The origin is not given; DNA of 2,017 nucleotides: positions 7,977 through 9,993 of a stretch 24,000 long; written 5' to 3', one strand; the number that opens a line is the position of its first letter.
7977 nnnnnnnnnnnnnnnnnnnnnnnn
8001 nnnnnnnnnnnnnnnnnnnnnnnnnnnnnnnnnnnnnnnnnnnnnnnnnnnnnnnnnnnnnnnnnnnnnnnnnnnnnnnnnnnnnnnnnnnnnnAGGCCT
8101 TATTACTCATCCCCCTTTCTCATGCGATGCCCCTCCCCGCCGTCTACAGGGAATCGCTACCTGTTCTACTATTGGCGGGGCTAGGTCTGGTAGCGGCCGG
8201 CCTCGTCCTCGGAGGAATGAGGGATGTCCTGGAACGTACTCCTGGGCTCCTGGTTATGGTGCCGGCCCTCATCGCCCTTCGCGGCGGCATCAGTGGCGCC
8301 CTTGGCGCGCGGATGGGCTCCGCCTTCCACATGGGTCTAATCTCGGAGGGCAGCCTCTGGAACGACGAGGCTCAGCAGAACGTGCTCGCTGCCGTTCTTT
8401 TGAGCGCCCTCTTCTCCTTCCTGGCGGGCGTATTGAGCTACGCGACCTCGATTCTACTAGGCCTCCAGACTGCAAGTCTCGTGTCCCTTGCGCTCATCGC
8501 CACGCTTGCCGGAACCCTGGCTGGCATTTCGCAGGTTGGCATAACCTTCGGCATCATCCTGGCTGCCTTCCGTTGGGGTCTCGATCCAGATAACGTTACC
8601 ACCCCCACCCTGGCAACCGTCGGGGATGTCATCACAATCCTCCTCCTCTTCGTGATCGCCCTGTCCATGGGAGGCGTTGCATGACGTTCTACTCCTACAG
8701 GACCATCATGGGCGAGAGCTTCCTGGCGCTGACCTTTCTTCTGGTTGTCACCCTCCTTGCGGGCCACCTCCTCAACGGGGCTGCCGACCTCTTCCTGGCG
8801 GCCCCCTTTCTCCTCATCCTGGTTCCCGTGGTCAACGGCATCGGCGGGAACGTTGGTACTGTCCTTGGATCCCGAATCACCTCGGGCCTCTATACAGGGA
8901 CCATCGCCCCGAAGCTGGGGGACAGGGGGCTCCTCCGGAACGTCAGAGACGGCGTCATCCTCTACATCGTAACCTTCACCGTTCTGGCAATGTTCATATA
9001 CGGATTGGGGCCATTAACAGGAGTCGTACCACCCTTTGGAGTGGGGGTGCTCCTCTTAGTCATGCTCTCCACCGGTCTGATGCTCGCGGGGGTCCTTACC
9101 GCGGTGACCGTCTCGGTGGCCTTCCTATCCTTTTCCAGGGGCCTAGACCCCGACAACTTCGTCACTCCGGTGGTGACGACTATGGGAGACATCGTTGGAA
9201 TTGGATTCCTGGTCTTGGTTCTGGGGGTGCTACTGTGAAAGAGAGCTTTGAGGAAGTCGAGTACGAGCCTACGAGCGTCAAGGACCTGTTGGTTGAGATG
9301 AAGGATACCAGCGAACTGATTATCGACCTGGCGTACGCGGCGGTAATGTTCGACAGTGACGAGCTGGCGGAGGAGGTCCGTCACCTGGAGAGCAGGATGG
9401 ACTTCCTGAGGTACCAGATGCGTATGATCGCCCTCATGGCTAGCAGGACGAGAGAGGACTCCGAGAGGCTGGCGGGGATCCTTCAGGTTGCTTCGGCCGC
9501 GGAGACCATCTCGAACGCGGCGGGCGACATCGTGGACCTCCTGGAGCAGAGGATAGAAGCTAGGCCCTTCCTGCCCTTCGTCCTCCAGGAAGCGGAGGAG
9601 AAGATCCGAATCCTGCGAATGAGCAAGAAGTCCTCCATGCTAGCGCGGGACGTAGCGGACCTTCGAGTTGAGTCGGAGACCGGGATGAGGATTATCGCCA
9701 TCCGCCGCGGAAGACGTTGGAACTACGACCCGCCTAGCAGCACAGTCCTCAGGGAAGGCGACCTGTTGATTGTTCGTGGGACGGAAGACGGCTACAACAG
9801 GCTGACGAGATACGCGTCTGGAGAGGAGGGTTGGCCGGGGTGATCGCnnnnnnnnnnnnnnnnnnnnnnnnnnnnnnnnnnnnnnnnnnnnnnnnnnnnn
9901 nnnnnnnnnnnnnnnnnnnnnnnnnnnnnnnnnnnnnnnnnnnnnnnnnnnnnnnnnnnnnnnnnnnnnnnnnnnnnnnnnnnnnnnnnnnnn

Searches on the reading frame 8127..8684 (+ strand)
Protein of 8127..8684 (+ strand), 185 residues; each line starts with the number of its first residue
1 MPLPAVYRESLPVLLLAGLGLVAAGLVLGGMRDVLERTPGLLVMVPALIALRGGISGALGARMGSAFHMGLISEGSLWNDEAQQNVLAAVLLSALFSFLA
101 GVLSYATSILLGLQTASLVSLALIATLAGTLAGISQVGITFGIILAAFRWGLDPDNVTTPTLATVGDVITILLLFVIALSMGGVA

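Call 6: search_protein_families(library=pfam, proteins=[window:8127-8684:+], max_evalue=0.001)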
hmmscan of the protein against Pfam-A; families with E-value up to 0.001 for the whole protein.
window:8127-8684:+ (185 aa): 1 family
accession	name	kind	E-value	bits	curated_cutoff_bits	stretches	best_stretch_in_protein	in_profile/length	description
PF01769.21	MgtE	-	5.8e-16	59.3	27.6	1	45-177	1-125/125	Divalent cation transporter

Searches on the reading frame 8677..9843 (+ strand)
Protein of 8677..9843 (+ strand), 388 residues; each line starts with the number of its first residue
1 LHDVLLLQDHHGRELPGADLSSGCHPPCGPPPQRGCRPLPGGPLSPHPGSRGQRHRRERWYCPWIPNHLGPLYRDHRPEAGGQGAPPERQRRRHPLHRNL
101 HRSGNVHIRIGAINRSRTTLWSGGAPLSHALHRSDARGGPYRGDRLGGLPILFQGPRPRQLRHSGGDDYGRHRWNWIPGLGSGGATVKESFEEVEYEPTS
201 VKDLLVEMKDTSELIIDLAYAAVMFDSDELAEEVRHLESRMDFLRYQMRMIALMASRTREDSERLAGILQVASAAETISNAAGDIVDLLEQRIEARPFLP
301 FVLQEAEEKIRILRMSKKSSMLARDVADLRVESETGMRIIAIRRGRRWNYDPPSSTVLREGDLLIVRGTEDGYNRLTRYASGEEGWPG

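Call 6: search_protein_families(library=pfam, proteins=[window:8677-9843:+], max_evalue=0.001)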
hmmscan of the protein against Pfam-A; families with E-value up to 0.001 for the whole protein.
window:8677-9843:+ (388 aa): 2 families
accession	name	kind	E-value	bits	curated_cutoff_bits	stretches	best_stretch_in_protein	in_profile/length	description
PF02080.26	TrkA_C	-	2.5e-12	46.9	27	1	313-379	4-69/71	TrkA-C domain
PF01895.24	PhoU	-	1.8e-06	28.6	23.5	1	205-287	1-87/89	PhoU domain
